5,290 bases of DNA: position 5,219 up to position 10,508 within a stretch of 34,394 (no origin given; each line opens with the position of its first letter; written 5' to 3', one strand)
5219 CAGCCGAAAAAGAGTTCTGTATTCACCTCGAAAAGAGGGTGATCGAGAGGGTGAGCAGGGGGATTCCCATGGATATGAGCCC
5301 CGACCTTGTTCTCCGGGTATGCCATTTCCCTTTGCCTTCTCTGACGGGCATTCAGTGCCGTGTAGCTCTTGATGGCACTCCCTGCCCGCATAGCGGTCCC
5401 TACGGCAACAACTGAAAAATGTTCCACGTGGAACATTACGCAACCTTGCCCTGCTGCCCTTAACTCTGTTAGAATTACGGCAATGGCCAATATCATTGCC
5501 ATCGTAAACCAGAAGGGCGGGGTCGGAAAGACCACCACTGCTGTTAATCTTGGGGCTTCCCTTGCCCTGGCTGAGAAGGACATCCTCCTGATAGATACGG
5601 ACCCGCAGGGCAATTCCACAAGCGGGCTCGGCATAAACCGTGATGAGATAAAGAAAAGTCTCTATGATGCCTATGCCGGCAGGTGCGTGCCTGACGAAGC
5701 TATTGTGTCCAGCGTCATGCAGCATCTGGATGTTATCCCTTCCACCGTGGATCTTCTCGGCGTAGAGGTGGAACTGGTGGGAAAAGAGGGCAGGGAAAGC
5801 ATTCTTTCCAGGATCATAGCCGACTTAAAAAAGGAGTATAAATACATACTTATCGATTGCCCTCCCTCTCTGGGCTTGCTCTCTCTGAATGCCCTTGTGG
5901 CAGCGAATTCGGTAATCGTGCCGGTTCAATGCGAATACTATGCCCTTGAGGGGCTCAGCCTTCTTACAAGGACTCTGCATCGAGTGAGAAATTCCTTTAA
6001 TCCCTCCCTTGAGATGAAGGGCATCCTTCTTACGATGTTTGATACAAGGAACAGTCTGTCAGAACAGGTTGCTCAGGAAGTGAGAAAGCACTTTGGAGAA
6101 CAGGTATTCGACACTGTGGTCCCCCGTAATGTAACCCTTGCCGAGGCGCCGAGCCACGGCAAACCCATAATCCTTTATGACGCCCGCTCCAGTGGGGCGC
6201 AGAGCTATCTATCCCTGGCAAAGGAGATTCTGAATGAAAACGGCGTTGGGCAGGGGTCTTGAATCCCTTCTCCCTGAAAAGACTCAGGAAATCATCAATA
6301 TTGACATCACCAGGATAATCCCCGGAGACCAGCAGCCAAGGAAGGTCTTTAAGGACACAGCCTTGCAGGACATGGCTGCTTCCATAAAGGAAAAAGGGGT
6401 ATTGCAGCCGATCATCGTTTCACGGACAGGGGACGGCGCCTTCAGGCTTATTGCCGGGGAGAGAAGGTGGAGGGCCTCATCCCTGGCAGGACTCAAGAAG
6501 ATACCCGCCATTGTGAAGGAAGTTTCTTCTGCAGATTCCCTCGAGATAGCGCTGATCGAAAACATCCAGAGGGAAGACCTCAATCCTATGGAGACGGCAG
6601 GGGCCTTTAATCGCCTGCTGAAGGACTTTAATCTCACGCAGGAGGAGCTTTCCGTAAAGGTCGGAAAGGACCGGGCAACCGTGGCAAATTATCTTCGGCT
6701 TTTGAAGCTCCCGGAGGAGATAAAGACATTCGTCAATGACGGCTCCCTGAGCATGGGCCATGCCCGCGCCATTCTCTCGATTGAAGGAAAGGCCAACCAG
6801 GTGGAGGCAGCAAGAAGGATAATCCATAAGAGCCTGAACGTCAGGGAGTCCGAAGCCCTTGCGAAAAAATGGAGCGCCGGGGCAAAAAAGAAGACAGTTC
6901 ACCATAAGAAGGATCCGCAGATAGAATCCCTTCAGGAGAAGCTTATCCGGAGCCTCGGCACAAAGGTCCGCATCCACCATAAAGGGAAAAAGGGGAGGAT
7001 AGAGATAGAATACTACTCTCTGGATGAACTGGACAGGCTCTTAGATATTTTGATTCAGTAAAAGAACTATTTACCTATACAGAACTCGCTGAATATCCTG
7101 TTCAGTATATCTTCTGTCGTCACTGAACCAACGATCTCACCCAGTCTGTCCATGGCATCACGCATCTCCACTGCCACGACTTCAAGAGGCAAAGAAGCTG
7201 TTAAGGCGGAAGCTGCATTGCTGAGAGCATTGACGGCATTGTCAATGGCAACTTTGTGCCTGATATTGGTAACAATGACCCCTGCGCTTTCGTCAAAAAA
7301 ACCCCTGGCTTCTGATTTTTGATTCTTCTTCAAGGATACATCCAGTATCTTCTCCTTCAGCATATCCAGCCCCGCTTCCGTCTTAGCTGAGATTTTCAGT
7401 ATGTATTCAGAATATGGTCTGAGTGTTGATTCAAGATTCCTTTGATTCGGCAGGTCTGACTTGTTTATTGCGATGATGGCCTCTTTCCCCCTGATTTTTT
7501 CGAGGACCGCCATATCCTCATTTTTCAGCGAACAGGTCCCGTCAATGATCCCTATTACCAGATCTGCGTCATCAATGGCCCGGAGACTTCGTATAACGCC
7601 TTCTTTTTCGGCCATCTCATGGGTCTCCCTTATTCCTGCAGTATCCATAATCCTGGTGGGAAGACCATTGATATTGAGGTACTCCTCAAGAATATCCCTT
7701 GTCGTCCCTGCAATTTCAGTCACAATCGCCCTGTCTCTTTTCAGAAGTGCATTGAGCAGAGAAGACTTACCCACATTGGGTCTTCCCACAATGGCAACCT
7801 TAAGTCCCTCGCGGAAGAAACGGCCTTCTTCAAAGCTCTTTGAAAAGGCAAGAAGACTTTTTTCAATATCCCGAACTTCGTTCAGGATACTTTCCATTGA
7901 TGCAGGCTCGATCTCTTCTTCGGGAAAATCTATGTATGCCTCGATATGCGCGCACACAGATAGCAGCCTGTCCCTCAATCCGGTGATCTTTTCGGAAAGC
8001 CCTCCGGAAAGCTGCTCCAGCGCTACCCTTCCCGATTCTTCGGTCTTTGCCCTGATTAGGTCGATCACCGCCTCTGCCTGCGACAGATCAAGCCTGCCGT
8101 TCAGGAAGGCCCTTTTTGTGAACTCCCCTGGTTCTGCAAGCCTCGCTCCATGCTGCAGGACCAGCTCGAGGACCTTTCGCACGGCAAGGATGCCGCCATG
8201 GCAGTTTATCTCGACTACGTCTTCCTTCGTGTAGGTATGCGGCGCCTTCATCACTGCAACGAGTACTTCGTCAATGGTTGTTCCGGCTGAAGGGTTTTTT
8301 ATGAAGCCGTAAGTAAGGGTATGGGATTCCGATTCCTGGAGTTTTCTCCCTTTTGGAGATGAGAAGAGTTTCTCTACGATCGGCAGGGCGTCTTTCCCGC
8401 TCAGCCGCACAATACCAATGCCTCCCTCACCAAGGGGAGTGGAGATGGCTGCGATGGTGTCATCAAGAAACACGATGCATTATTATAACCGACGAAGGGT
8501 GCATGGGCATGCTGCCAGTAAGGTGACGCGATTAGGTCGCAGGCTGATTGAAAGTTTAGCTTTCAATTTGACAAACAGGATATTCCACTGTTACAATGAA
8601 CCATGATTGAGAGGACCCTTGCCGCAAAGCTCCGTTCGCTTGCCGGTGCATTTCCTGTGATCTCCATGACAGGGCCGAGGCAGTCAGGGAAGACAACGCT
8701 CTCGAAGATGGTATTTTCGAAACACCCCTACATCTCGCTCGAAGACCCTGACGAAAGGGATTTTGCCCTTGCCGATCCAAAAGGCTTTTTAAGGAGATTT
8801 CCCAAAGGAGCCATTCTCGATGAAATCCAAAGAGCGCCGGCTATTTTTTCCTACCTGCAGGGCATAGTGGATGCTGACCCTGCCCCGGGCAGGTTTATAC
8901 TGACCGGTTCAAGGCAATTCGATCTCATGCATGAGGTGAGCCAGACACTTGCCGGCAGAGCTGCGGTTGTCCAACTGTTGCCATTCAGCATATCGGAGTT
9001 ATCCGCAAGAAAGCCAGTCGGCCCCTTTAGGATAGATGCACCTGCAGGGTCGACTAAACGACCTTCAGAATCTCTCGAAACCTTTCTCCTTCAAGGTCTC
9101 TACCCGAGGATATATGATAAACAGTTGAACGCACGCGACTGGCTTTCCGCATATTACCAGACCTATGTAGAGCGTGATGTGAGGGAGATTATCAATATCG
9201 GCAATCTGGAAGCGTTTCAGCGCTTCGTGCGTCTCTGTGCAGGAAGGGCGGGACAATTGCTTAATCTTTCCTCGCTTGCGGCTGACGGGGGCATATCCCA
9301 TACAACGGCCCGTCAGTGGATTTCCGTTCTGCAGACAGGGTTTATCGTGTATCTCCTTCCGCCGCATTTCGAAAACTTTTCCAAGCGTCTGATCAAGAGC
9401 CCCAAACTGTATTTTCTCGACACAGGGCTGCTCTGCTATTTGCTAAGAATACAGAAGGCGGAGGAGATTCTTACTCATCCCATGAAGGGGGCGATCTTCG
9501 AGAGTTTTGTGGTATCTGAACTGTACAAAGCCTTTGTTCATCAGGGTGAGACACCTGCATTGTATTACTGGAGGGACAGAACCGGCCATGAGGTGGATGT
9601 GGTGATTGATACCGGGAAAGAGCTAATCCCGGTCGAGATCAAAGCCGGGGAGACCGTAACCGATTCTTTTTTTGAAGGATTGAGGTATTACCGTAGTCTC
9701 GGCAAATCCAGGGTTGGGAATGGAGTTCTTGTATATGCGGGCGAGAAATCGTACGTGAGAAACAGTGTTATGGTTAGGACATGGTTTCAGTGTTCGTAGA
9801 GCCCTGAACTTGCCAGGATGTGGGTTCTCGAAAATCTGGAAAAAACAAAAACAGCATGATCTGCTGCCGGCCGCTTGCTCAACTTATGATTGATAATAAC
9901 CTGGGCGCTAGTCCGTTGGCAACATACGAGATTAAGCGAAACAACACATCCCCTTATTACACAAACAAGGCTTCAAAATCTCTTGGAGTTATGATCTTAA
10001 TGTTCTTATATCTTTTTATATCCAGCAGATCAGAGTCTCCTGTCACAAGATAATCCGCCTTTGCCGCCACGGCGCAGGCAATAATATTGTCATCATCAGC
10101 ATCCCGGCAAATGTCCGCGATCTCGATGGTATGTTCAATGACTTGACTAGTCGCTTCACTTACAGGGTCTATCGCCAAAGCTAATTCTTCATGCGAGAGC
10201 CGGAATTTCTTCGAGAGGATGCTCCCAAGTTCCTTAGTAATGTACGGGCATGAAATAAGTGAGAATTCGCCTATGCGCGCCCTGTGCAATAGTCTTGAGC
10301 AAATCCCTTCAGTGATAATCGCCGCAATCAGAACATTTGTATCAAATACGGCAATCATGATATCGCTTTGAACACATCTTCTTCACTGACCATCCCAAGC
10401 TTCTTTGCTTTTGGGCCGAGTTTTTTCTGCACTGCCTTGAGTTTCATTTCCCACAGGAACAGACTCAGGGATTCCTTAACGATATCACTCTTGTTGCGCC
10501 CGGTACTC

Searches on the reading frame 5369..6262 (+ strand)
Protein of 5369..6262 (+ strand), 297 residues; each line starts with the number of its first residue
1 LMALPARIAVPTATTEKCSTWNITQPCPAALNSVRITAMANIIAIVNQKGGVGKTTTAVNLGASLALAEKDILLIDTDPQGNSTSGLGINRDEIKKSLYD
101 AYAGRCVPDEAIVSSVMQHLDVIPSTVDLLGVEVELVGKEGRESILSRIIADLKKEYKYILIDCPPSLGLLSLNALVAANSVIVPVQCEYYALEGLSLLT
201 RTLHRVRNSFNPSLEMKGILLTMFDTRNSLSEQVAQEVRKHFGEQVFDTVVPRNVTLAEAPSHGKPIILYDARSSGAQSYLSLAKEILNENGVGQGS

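Call 87: search_protein_families(library=pfam, proteins=[window:5369-6262:+], max_evalue=0.0001)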
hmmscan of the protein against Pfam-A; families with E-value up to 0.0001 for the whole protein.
window:5369-6262:+ (297 aa): 7 families
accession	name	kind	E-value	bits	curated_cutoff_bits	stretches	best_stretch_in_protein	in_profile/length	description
PF13614.12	AAA_31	-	2.5e-64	216.9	27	1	41-216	2-177/177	AAA domain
PF01656.29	CbiA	-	9.6e-30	103.6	25.4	1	43-267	1-125/125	CobQ/CobB/MinD/ParA nucleotide binding domain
PF06564.18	CBP_BcsQ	-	1.2e-12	48.3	21.3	1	42-286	3-232/234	Cellulose biosynthesis protein BcsQ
PF10609.15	ParA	-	4.8e-11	43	27.1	1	40-287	3-245/246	NUBPL iron-transfer P-loop NTPase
PF00142.24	Fer4_NifH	-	1.7e-10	41.3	25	1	46-87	5-46/271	4Fe-4S iron sulfur cluster binding proteins, NifH/frxC family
PF09140.17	MipZ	-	1.5e-08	34.7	20.7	1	42-194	2-137/262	ATPase MipZ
PF02374.21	ArsA_ATPase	-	1.3e-06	28.3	24.3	1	45-80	5-40/305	Anion-transporting ATPase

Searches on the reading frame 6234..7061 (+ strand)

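Call 87: search_protein_families(library=pfam, proteins=[window:6234-7061:+], max_evalue=0.0001)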
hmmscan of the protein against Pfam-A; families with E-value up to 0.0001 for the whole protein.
window:6234-7061:+ (275 aa): 3 families
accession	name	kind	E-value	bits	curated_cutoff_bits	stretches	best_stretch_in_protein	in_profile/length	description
PF17762.8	HTH_ParB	-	5.6e-37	126.4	22.6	1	114-213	1-100/102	ParB HTH domain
PF02195.25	ParB_N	-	1e-32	112.5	26.3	1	19-112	2-95/95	ParB N-terminal domain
PF23552.2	ParB_C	-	1.3e-14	53.8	23.8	1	226-272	1-48/50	ParB dimerisation domain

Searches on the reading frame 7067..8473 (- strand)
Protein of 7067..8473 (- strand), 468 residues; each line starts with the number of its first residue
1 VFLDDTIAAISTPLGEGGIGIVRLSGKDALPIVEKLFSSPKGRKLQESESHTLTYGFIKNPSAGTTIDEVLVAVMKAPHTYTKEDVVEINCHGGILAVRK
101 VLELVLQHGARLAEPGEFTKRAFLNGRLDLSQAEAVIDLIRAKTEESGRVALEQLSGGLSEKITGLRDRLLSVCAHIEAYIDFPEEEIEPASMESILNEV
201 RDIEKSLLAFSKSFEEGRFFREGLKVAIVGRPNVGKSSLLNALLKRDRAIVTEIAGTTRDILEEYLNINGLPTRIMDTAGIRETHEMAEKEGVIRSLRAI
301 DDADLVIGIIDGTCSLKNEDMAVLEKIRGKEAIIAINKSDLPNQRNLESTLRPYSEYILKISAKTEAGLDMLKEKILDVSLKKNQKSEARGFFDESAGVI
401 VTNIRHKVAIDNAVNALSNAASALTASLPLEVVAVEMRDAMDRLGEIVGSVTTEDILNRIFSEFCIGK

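Call 87: search_protein_families(library=pfam, proteins=[window:7067-8473:-], max_evalue=0.0001)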
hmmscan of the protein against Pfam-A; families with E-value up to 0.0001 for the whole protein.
window:7067-8473:- (468 aa): 6 families
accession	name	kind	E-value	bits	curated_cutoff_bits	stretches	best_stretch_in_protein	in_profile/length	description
PF12631.12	MnmE_helical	-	9.8e-61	206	40.1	1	130-465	1-211/211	MnmE helical domain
PF10396.14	TrmE_N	-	3.3e-45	153.5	29.8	1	6-127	1-117/117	GTP-binding protein TrmE N-terminus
PF01926.29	MMR_HSR1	-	5.3e-27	94.6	21.9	1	225-338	1-113/113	50S ribosome-binding GTPase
PF02421.24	FeoB_N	-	1.3e-14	54.4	27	1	225-376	2-156/156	Ferrous iron transport protein B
PF03193.22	RsgA_GTPase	-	2.6e-07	31.1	30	0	193-257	72-140/174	RsgA GTPase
PF00009.33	GTP_EFTU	-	1.7e-06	28.2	26.5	0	256-384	54-172/188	Elongation factor Tu GTP binding domain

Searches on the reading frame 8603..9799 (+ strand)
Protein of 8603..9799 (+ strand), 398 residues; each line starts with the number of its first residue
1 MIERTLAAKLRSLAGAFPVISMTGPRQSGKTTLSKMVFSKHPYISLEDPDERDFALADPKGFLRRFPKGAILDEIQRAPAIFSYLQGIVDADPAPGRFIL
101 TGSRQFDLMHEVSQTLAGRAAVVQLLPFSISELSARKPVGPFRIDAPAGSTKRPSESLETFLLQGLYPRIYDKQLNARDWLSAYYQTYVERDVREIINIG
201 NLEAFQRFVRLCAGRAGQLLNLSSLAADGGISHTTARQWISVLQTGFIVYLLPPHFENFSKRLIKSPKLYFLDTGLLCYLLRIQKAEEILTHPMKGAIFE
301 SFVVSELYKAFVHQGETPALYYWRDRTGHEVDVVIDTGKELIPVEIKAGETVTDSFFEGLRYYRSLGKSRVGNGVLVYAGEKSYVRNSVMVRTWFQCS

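Call 87: search_protein_families(library=pfam, proteins=[window:8603-9799:+], max_evalue=0.0001)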
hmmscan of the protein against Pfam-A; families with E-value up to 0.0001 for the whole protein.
window:8603-9799:+ (398 aa): 2 families
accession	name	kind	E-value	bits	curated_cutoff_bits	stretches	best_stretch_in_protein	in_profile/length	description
PF13635.12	DUF4143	-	1e-51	175.3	28.1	1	190-349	1-160/160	Domain of unknown function (DUF4143)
PF13173.12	AAA_14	-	4.1e-27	95.2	27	1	18-133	3-128/129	AAA domain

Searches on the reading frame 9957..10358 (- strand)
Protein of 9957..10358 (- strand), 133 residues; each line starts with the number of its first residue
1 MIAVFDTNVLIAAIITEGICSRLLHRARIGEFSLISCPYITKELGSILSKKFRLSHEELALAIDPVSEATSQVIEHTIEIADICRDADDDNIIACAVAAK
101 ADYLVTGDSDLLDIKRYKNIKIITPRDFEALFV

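Call 87: search_protein_families(library=pfam, proteins=[window:9957-10358:-], max_evalue=0.0001)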
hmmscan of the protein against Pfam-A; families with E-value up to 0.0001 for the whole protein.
window:9957-10358:- (133 aa): 3 families
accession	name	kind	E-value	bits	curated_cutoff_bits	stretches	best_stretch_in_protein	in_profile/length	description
PF13470.12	PIN_3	-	5.1e-16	59.9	27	1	3-109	2-114/115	PIN domain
PF01850.27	PIN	-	2.1e-06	28.8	23.6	1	4-115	2-118/120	PIN domain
PF10130.15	PIN_2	-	3.3e-05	24.6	22.4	1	4-112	1-116/133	PIN domain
